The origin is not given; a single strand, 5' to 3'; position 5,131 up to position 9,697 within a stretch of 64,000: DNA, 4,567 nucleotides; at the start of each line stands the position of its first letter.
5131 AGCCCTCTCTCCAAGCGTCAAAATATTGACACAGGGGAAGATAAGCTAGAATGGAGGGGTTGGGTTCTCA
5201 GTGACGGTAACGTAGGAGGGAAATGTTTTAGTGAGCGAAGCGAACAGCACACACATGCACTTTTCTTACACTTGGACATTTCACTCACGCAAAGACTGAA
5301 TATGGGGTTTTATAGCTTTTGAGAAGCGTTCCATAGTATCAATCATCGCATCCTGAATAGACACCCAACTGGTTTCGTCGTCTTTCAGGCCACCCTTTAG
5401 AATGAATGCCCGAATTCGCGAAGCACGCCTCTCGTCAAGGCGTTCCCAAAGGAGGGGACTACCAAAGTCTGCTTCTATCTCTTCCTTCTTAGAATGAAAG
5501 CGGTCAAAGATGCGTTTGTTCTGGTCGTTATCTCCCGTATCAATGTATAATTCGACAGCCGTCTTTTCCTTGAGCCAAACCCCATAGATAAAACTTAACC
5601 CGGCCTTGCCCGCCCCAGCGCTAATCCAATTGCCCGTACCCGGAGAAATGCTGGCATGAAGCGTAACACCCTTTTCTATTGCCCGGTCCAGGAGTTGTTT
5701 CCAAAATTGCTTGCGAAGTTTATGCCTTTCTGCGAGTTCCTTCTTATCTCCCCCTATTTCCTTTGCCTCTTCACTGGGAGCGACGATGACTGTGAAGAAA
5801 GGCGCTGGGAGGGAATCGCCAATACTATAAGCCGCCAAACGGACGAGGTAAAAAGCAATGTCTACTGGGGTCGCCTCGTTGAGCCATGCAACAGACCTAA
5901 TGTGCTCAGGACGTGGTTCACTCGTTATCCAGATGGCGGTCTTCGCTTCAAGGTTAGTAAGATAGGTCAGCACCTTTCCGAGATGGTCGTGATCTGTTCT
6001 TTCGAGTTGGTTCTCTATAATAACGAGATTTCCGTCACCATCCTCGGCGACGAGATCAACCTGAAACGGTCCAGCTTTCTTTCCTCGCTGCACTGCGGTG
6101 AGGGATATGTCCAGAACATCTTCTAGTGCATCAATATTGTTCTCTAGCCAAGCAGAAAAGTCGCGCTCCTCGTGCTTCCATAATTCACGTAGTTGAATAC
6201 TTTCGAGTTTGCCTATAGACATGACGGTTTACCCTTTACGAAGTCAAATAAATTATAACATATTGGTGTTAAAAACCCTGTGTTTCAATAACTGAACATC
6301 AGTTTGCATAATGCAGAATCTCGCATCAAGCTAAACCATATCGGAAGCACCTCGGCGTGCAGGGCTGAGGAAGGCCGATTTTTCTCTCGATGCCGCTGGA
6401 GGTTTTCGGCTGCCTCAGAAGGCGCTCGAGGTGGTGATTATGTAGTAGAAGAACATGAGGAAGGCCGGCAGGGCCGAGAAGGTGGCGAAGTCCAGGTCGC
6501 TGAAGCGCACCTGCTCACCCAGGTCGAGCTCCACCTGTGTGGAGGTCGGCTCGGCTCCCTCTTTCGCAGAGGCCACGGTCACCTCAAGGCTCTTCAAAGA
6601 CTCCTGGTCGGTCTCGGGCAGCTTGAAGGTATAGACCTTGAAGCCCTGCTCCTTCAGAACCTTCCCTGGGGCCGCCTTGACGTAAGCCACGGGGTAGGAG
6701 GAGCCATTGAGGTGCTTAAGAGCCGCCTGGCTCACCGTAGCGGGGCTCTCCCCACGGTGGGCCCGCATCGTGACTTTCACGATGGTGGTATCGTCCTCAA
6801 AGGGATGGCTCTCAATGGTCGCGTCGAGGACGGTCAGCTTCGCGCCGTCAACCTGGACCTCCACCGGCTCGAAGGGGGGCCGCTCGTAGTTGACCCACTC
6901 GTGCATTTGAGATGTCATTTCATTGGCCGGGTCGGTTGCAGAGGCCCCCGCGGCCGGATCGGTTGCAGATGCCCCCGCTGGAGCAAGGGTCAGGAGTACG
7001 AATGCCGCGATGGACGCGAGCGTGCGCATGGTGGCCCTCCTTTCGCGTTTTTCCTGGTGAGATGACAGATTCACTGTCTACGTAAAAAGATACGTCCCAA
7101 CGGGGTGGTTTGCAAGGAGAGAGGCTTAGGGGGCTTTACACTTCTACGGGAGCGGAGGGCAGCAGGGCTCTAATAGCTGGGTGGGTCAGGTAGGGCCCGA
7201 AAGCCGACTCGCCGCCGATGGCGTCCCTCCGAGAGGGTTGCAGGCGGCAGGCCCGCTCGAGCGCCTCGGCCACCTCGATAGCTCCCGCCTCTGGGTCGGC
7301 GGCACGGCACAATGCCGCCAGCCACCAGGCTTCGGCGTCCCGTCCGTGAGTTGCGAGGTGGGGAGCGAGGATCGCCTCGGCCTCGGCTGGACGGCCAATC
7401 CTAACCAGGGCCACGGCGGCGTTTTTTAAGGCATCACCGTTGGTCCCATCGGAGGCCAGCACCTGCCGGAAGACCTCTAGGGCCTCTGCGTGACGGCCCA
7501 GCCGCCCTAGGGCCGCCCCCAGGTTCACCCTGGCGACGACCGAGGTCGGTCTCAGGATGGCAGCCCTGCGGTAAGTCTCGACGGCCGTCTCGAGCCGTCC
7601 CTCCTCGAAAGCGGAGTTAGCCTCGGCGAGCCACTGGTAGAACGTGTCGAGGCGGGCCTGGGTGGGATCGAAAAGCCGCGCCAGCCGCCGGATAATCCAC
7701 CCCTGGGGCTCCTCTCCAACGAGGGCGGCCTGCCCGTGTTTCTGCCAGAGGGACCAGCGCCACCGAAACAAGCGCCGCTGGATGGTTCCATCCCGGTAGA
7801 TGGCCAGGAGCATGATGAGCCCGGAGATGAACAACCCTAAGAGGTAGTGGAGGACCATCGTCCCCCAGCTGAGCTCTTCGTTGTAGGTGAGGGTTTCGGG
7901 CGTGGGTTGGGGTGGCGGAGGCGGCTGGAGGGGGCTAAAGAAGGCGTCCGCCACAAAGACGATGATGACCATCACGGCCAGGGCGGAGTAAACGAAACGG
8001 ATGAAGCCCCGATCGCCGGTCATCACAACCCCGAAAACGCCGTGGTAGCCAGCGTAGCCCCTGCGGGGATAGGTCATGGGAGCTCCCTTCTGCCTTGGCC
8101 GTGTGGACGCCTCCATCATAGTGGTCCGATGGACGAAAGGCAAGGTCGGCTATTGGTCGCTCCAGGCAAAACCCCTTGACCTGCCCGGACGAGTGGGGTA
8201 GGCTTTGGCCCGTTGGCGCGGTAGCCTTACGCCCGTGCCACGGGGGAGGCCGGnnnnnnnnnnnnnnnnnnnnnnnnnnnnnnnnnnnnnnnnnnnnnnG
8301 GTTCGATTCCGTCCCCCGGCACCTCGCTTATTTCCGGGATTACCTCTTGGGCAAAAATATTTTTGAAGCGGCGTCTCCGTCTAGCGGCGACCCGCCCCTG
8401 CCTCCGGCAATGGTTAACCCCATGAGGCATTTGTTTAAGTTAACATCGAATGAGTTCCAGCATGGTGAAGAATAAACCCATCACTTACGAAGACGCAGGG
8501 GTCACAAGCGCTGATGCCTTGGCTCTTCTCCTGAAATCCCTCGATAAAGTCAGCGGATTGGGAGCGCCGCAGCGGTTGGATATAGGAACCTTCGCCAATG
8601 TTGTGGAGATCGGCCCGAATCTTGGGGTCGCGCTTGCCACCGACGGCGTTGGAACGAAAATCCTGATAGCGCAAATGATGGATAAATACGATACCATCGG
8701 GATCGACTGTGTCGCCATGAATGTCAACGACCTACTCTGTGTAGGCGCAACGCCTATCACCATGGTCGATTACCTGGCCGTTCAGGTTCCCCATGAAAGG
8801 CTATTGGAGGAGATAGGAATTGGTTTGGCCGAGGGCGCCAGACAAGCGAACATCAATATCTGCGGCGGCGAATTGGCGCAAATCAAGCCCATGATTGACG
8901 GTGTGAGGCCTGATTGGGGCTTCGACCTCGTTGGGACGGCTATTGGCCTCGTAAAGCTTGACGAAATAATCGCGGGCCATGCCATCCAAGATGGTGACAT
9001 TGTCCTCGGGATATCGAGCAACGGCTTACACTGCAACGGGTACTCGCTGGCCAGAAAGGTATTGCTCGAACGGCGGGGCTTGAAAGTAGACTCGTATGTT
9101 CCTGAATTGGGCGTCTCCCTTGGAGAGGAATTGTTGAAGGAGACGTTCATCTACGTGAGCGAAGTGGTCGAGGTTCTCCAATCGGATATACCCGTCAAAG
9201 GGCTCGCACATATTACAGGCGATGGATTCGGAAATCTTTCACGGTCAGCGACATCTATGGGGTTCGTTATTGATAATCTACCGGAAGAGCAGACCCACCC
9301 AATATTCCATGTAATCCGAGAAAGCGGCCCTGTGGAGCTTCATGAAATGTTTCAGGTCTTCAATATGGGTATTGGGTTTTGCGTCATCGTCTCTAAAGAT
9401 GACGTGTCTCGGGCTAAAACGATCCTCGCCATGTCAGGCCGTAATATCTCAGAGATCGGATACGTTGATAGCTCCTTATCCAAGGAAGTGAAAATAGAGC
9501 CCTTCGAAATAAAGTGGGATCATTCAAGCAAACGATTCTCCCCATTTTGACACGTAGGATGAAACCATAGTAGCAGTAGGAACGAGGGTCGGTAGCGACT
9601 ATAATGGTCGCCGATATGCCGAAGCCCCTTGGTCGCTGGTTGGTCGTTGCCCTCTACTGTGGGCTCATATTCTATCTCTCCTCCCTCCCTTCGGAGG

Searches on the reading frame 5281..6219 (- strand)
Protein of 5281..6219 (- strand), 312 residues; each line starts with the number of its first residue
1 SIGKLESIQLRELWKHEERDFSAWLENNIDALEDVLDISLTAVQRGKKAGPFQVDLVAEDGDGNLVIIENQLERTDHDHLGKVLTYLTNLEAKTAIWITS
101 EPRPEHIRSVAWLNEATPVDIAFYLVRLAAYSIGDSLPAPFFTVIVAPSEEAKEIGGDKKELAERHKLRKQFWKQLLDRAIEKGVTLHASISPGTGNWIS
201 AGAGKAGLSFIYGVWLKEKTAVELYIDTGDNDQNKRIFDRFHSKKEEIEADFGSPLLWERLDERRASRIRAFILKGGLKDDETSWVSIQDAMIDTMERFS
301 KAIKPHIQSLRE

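Call 83: search_protein_families(library=pfam, proteins=[window:5281-6219:-], max_evalue=0.001)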
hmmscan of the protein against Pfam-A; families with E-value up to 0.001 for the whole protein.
window:5281-6219:- (312 aa): 1 family
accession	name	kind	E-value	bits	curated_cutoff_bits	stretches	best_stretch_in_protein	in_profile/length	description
PF14088.11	DUF4268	-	2.1e-30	106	27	1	168-306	1-139/140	Domain of unknown function (DUF4268)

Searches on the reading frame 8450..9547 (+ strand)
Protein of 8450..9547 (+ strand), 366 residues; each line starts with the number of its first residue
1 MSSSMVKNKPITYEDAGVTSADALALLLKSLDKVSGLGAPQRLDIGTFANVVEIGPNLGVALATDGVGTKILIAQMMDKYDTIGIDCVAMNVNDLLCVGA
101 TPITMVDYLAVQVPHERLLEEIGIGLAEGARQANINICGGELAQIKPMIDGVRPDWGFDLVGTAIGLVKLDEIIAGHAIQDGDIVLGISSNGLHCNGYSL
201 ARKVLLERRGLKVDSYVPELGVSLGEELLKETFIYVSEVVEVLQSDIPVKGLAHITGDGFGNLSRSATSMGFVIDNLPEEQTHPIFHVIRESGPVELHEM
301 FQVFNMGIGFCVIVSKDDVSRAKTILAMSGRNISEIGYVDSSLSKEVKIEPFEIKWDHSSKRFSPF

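Call 83: search_protein_families(library=pfam, proteins=[window:8450-9547:+], max_evalue=0.001)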
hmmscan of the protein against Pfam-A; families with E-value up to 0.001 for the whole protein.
window:8450-9547:+ (366 aa): 2 families
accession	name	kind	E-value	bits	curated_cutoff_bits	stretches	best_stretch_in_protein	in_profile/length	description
PF00586.29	AIRS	-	5.4e-24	85.2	24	1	49-168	4-112/112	AIR synthase related protein, N-terminal domain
PF02769.27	AIRS_C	-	1.2e-18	68.2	23.1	1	180-344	1-150/156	AIR synthase related protein, C-terminal domain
